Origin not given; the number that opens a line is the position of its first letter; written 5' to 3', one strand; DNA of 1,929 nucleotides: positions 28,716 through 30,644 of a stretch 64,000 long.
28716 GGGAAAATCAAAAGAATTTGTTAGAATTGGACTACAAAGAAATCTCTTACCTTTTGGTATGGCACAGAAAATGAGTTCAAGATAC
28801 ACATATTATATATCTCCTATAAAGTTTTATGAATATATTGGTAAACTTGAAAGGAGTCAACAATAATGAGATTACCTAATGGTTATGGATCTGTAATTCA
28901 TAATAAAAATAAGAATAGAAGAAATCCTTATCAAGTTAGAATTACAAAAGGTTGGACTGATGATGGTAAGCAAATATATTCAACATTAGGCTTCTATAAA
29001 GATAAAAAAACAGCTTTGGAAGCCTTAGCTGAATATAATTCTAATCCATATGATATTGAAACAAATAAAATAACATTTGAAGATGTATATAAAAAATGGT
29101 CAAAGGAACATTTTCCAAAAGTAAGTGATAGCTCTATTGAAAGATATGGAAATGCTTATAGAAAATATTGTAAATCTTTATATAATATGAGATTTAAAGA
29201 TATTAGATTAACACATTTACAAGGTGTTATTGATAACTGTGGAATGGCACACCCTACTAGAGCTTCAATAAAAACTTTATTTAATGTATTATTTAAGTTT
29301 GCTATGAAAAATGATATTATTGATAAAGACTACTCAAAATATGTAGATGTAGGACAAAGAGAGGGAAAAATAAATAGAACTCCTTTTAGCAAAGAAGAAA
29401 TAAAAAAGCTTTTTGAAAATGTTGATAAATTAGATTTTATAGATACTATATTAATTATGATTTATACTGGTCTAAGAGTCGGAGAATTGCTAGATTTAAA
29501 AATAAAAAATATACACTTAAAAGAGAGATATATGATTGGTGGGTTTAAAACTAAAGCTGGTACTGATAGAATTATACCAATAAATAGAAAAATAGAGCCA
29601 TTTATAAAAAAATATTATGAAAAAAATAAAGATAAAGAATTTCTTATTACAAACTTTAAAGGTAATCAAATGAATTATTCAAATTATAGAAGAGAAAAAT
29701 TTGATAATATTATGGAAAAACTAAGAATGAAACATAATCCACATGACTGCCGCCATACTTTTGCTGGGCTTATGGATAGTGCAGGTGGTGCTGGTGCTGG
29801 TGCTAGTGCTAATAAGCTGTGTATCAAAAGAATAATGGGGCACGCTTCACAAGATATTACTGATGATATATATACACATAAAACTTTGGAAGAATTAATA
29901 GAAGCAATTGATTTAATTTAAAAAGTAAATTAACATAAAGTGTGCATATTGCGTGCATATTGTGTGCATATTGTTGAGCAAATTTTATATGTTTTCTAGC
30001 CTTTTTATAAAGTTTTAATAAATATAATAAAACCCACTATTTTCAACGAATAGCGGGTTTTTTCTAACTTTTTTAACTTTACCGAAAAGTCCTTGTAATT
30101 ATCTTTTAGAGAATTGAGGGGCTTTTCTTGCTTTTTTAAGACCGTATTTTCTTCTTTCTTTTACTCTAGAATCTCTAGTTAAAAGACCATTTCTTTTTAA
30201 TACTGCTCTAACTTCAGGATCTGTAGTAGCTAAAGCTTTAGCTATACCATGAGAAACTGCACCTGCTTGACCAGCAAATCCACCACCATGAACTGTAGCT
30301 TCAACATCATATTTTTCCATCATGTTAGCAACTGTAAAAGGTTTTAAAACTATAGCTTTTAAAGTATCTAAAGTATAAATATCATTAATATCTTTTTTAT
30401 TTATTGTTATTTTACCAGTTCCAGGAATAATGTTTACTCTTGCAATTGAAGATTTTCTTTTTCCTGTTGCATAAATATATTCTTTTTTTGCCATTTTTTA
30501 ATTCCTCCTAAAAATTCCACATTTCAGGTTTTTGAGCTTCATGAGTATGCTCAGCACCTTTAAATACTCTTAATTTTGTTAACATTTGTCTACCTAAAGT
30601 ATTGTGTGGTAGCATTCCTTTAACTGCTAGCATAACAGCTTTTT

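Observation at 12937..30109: Integrated ~17 kb element in the 3' end/terminator of rpsI, bounded by ~90 bp imperfect direct repeats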

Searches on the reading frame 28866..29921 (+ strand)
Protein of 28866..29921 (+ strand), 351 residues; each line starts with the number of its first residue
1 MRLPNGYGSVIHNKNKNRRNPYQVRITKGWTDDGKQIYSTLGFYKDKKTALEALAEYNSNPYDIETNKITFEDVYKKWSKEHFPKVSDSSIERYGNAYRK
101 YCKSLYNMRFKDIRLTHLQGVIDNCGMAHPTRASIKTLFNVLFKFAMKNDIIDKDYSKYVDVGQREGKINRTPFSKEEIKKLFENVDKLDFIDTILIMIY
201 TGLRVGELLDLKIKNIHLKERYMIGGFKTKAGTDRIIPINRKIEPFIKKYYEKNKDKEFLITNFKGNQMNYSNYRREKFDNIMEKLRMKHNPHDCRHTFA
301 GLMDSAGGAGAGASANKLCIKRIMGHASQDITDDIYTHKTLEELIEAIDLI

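Call 9: search_protein_families(library=pfam, proteins=[window:28866-29921:+], max_evalue=0.01)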
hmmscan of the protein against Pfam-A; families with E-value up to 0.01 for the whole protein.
window:28866-29921:+ (351 aa): 4 families
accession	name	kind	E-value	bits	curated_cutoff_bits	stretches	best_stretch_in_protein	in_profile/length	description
PF00589.27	Phage_integrase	-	9.6e-22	78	27.1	1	175-340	4-169/172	Phage integrase family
PF14659.12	Phage_int_SAM_3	-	2e-06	28.3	22.6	1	70-123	1-55/58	Phage integrase, N-terminal SAM-like domain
PF13102.12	Phage_int_SAM_5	-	0.0026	18.5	22.3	1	70-156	1-92/98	Phage integrase SAM-like domain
PF25325.1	EF-hand_EFHB_C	-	0.0038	17.4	27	0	175-187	24-36/75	EFHB C-terminal EF-hand domain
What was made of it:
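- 28866..29921 (+): 351-aa tyrosine integrase. Pfam Phage_integrase plus SAM_3 (call 9).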

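Call 15: search_protein_families(library=phrogs, proteins=[window:28866-29921:+], max_evalue=0.01)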
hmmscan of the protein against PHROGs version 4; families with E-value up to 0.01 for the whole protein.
window:28866-29921:+ (351 aa): 3 families
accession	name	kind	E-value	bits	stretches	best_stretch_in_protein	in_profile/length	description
phrog_1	-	integration and excision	1.1e-57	197.7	1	14-350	116-446/611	integrase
phrog_216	-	integration and excision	4.6e-26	92.6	1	134-349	17-234/301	integrase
phrog_7685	-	integration and excision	1.6e-10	42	1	225-347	120-231/240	integrase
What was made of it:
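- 28866..29921 (+): PHROG_1 integrase, E 1e-57 (call 15).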

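Call 16: find_homologous_proteins(query=window:28866-29921:+, max_evalue=1e-20)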
Query window:28866-29921:+ (351 aa): 2257 proteins with E <= 1e-20 among 6302 candidates; the best 120 are listed.
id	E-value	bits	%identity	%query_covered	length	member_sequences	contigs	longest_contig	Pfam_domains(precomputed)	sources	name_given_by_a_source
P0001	8.5e-175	599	74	100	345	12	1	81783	PF14659.13,PF00589.28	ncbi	-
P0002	9.7e-175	599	77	100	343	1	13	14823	PF00589.28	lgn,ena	-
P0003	1.1e-174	599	77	100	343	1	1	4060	PF00589.28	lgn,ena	-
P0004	1.4e-174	599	77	100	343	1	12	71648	PF00589.28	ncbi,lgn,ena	-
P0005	1.6e-174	598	77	100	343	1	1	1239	PF00589.28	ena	-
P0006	1.7e-174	598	77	100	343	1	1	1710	PF00589.28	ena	-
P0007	2.1e-174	598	77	100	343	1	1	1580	PF00589.28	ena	-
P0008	2.1e-174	598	77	100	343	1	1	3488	PF00589.28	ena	-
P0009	2.4e-174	598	77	100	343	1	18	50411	PF00589.28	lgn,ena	-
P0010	2.7e-174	598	77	100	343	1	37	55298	PF00589.28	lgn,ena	-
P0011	3.1e-174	597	77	100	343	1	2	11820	PF00589.28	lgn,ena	-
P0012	3.9e-174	597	76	100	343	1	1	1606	PF00589.28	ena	-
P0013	4.2e-174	597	77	100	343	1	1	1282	PF00589.28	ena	-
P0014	4.2e-174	597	76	100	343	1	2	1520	PF00589.28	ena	-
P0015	4.3e-174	597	77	100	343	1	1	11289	PF00589.28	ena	-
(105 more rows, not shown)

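Call 18: find_related_loci(query=A3, collection=genome_contigs, flank=4000)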
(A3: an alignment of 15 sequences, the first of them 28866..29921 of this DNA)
Query A3 (351 aa) in genome_contigs; peptide patterns used: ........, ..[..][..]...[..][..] (x = any residue, [..] = any of these).
309 stretches matched a pattern; 172 encode a relative of the query (tblastn E <= 1e-3); the best 80 are kept; 80 distinct loci.
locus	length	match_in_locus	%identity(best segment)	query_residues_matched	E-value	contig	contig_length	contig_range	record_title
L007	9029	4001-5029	77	1-351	0e+0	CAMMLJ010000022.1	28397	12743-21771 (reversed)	MAG: uncultured Clostridium sp. isolate ERR7167062_bin.47_MetaWRAP_v1.1_MAG genome assembly, contig: NODE_755_length_283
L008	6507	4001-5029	77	1-351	0e+0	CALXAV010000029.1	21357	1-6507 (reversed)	MAG: uncultured Clostridia bacterium isolate BRZ_HK__bin22 genome assembly, contig: BRZ_HK__NODE_2951_length_21357_cov_5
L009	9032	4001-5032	74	1-351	7e-175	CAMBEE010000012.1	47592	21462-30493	MAG: uncultured Clostridium sp. isolate SRR17382094_bin.19_metaWRAP_v1.3_MAG genome assembly, contig: ERZ10544646.433, w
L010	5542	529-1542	70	3-351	2e-170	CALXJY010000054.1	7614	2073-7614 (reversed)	MAG: uncultured Clostridia bacterium isolate BRZ_GI__bin52 genome assembly, contig: BRZ_GI__NODE_7056_length_7614_cov_7.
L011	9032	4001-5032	68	1-351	1e-166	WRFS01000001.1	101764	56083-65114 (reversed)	MAG: Oscillospiraceae bacterium isolate Lab288P4bin87 Ga0123354_10000033, whole genome shotgun sequence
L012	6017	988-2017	71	1-351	2e-152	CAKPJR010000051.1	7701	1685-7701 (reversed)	MAG: uncultured Clostridia bacterium isolate REFINED_METABAT215_TOP10_CONTIGS_1500_ASSEMBLY_K77_MERGED__Hadza_MoBio_C-RE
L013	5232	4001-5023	61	1-351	3e-141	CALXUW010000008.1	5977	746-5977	MAG: uncultured Clostridia bacterium isolate E12__bin58 genome assembly, contig: E12__k127_2668294, whole genome shotgun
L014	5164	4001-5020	54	1-351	6e-124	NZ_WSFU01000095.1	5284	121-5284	Anaeromonas gelatinilytica strain D2Q-14 407-5284-1056629, whole genome shotgun sequence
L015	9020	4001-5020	53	1-351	3e-119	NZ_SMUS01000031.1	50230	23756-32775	Clostridium cuniculi strain 1 CLCU001.0001.d01_CNTG00031, whole genome shotgun sequence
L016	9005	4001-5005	53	4-349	2e-118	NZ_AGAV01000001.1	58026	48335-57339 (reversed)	Lentibacillus jeotgali strain Grbi contig001, whole genome shotgun sequence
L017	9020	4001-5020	51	1-351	1e-118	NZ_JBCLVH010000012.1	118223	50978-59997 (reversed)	Lentibacillus sp. N15 N15_scaffold12, whole genome shotgun sequence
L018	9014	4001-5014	53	1-349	2e-118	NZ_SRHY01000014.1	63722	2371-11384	Lentibacillus salicampi strain ATCC BAA-719 NODE_14_length_63722_cov_176.282742, whole genome shotgun sequence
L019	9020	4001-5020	53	1-351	1e-118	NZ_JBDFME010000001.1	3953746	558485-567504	Oceanobacillus sp. 1P07AA contig_1, whole genome shotgun sequence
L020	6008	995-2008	53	1-349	4e-118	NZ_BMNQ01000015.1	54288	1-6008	Lentibacillus kapialis strain JCM 12580 sequence015, whole genome shotgun sequence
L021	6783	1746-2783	50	1-351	3e-117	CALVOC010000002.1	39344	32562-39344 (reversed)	MAG: uncultured Bacilli bacterium isolate BRZ_PC__bin122 genome assembly, contig: BRZ_PC__NODE_1375_length_39344_cov_5.6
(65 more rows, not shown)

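Call 30: find_encoding_contigs(protein=window:28866-29921:+, flank=10000, max_places=10)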
Protein window:28866-29921:+ (351 aa): 23 contigs read that carry it; 7 places shown.
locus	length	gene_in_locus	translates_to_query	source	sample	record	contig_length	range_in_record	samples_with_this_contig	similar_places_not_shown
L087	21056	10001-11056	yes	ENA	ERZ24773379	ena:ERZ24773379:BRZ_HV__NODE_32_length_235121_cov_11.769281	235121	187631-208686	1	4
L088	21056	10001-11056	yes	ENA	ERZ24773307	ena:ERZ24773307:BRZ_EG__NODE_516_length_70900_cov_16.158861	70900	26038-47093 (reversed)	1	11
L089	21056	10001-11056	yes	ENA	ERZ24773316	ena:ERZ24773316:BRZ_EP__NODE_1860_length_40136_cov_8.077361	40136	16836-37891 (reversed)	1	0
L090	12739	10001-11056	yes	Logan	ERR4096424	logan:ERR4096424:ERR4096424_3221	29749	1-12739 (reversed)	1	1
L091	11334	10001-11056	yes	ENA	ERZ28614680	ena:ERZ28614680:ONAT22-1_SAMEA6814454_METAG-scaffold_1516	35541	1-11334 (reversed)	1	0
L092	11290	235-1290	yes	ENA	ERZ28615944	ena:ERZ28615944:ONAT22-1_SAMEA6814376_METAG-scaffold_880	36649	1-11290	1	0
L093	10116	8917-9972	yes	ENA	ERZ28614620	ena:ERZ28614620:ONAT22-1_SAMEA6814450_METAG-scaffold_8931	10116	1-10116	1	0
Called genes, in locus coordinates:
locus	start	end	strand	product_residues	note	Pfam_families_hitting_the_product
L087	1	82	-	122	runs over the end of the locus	PF01381:HTH_3, PF12844:HTH_19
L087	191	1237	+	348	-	-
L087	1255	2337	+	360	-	PF13240:Zn_Ribbon_1, PF13624:SurA_N_3 (weak), PF13145:Rotamase_2 (faint), PF13616:Rotamase_3, PF00639:Rotamase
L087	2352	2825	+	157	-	PF13240:Zn_Ribbon_1 (weak), PF13248:Zn_ribbon_3 (weak), PF09851:SHOCT (weak)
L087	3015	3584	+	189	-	PF00589:Phage_integrase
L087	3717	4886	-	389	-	-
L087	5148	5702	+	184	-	-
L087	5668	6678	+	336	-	-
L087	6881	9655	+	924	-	-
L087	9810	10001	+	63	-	-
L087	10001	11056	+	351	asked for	PF14659:Phage_int_SAM_3 (weak), PF00589:Phage_integrase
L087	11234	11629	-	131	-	PF00380:Ribosomal_S9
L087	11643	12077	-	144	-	PF00572:Ribosomal_L13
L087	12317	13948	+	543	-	PF00563:EAL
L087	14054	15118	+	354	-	PF00154:RecA_N, PF06745:ATPase (weak), PF08423:Rad51, PF27531:MT3502_N (weak), PF21096:RecA_C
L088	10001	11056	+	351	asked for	PF14659:Phage_int_SAM_3 (weak), PF00589:Phage_integrase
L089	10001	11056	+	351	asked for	PF14659:Phage_int_SAM_3 (weak), PF00589:Phage_integrase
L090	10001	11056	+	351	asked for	PF14659:Phage_int_SAM_3 (weak), PF00589:Phage_integrase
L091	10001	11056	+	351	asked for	PF14659:Phage_int_SAM_3 (weak), PF00589:Phage_integrase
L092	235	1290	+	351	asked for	PF14659:Phage_int_SAM_3 (weak), PF00589:Phage_integrase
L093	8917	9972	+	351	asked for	PF14659:Phage_int_SAM_3 (weak), PF00589:Phage_integrase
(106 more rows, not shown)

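Call 50: search_protein_families(library=ncbifam, proteins=[window:28866-29921:+], max_evalue=0.01)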
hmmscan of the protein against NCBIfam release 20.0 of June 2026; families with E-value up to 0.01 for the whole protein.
window:28866-29921:+ (351 aa): 8 families
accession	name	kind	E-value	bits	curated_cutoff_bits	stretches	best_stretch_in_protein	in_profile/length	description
NF040815.2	recomb_XerA_Arch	equivalog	1.8e-24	86.7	220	1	84-344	10-259/263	site-specific tyrosine recombinase/integron integrase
TIGR02225.1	recomb_XerD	equivalog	3.3e-20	72.6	329.6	1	86-347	13-282/290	site-specific tyrosine recombinase XerD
TIGR02224.1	recomb_XerC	equivalog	1e-18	67.8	335.15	1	142-346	76-284/295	tyrosine recombinase XerC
NF001399.0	PRK00283.1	subfamily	4.3e-17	62.3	279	1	109-347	47-291/300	tyrosine recombinase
NF002331.0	PRK01287.1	subfamily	2.4e-09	36.7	371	1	137-344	105-317/365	site-specific tyrosine recombinase XerC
NF003462.0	PRK05084.1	equivalog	3.2e-09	36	267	1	194-349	200-354/360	tyrosine recombinase XerS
TIGR02249.1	integrase_gron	subfamily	5.4e-06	26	265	1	150-255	77-181/315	integron integrase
NF002685.0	PRK02436.1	equivalog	0.004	17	178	1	173-254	96-174/245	site-specific tyrosine recombinase XerD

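Call 52: search_solved_structures(query=window:28866-29921:+, max_evalue=0.001)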
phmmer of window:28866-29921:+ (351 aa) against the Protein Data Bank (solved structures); distinct sequences matched with E-value up to 0.001: 8.
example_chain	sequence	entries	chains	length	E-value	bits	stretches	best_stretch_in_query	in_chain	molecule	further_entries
4a8e_A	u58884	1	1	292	2.8e-10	43.4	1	173-348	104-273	PROBABLE TYROSINE RECOMBINASE XERC-LIKE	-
5hxy_A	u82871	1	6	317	3.8e-09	39.7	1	174-340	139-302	Tyrosine recombinase XerA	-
5jjv_A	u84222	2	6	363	1.4e-07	34.6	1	161-348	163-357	Tyrosine recombinase XerH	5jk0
6emy_A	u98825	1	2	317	1.2e-05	28.2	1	127-343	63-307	Int protein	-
6en0_A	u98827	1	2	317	1.9e-05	27.5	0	127-343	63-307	Int protein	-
6emz_A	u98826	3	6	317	6.3e-05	25.9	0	127-343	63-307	Int protein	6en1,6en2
1a0p_A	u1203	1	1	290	0.0007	22.4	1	175-344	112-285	SITE-SPECIFIC RECOMBINASE XERD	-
2kob_A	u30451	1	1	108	0.00075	22.3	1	76-162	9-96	Uncharacterized protein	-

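Call 60: search_dna_similar(query=window:28866-29921:+, collection=phages, mode=protein, max_rows=15)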
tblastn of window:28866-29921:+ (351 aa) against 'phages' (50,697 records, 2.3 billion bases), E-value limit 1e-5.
Records with a match: 154; places in all: 154; records where one place covers at least 80% of the query: 96.
Best place of each record, by identity: <60% 154.
By first word of the organism name: Streptococcus 38; Staphylococcus 37; Bacteriophage 17; Lactobacillus 8; Bacillus 8; Fusobacterium 7; Ruminococcus 6; Butyrivibrio 4; Faecalibacterium 4; Thermus 4; and 14 more.
By host as written in the record: - 32; Staphylococcus aureus 16; [Ruminococcus] gnavus ATCC 29149 6; Fusobacterium nucleatum 4; Streptococcus pyogenes MGAS315 4; Butyrivibrio fibrisolvens DSM 3071 3; [Clostridium] innocuum 3; Thermus thermophilus HB8 3; and 67 more.
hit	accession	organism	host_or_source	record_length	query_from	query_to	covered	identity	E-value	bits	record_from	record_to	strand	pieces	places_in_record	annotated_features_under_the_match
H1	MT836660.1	Bacteriophage sp.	human fecal samples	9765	1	351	100%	43.2%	3e-85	286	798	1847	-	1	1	record has no annotation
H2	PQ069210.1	Butyrivibrio phage Closwp03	Butyrivibrio sp.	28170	1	351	100%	41.3%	2e-81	275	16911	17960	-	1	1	hypothetical protein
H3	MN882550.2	Butyrivibrio phage Arawn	Butyrivibrio fibrisolvens DSM 3071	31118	1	351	100%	41.3%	2e-81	275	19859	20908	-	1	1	hypothetical protein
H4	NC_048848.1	Butyrivibrio phage Arawn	Butyrivibrio fibrisolvens DSM 3071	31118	1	351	100%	41.3%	2e-81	275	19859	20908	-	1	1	hypothetical protein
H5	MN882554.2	Butyrivibrio phage Idris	Butyrivibrio fibrisolvens DSM 3071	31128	1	351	100%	41.0%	4e-81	275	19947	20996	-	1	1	hypothetical protein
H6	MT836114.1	Bacteriophage sp.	human fecal samples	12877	1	351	100%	40.6%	2e-74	255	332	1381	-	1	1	record has no annotation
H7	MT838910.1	Bacteriophage sp.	human fecal samples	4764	1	349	99%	40.0%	3e-70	243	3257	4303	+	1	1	record has no annotation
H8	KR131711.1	Fusobacterium phage Funu2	Fusobacterium nucleatum 7_1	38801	1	351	100%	35.2%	6e-49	182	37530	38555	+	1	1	integrase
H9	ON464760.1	Fusobacterium phage JD-Fnp2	Fusobacterium nucleatum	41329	1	351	100%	34.6%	2e-50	186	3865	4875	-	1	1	site-specific integrase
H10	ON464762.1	Fusobacterium phage JD-Fnp5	Fusobacterium nucleatum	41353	1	351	100%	34.6%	2e-50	186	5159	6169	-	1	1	site-specific integrase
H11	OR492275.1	Fusobacterium phage phiHugo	Fusobacterium necrophorum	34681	2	351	100%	33.1%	7e-49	181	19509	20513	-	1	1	xerC: tyrosine recombinase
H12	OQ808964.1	Fusobacterium phage vB_FnuS_FNU4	Fusobacterium nucleatum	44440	1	351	100%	32.1%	6e-38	150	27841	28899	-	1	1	putative site-specific integrase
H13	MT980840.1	Ruminococcus phage phiRgIBDN1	[Ruminococcus] gnavus ATCC 29149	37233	2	351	100%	32.1%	2e-40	157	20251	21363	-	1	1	gp20: integrase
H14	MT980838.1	Ruminococcus phage phiRg519T2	[Ruminococcus] gnavus ATCC 29149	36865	2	351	100%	32.1%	2e-40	157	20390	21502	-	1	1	gp21: integrase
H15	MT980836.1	Ruminococcus phage phiRg507T2_2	[Ruminococcus] gnavus ATCC 29149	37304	2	351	100%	32.1%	2e-40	157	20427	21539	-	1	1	gp20: integrase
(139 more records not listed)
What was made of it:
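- On Prophage: Phage integrases are at most 43% identical (call 60).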

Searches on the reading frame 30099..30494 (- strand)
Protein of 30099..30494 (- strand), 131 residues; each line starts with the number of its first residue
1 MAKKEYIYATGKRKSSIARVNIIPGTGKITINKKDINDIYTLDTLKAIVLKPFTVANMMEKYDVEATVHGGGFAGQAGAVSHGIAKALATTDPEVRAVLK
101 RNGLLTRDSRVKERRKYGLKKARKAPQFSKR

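Call 10: find_encoding_contigs(protein=window:30099-30494:-, flank=6000, max_places=10)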
Protein window:30099-30494:- (131 aa): 22 contigs read that carry it; 6 places shown.
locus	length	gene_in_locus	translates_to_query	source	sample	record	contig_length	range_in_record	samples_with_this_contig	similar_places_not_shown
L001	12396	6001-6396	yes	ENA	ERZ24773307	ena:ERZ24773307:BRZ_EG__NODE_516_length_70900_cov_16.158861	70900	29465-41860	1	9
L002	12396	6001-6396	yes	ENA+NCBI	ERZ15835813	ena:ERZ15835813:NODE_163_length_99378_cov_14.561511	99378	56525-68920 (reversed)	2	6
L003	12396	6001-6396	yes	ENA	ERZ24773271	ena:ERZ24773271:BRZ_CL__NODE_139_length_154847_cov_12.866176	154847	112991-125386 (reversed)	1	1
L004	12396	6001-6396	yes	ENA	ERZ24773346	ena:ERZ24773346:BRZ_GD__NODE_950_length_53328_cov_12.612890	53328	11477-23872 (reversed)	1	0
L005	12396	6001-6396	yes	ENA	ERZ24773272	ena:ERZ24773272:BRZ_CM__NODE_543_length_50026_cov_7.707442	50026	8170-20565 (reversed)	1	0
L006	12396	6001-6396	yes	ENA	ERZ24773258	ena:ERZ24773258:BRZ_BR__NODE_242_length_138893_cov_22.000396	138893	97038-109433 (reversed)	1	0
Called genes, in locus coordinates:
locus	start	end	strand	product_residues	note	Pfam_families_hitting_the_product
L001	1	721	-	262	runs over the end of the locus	PF02616:SMC_ScpA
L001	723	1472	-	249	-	PF01048:PNP_UDP_1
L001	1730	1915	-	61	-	-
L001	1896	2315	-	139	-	PF21982:RecX_HTH1, PF02631:RecX_HTH2 (weak)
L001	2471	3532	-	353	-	PF00154:RecA_N, PF06745:ATPase (weak), PF08423:Rad51 (weak), PF21096:RecA_C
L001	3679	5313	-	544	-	PF01966:HD (weak), PF00563:EAL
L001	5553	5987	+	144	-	PF00572:Ribosomal_L13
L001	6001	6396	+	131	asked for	PF00380:Ribosomal_S9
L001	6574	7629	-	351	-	PF14659:Phage_int_SAM_3 (weak), PF00589:Phage_integrase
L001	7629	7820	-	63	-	-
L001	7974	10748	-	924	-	-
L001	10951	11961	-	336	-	-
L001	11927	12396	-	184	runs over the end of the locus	-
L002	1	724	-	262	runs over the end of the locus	PF02616:SMC_ScpA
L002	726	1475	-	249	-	PF01048:PNP_UDP_1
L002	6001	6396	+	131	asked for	PF00380:Ribosomal_S9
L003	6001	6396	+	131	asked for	PF00380:Ribosomal_S9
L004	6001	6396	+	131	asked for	PF00380:Ribosomal_S9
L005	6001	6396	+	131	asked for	PF00380:Ribosomal_S9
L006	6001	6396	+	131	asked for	PF00380:Ribosomal_S9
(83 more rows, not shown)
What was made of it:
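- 30099..30494 (-): rpsI (ribosomal protein S9), the target gene. The protein is unchanged by integration. The same 131-aa protein is encoded in empty and occupied contigs (call 10).
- On rpsI-targeting islands of the McRImecD type: Stop codon changed from TAG to TAA, protein unchanged (call 10).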
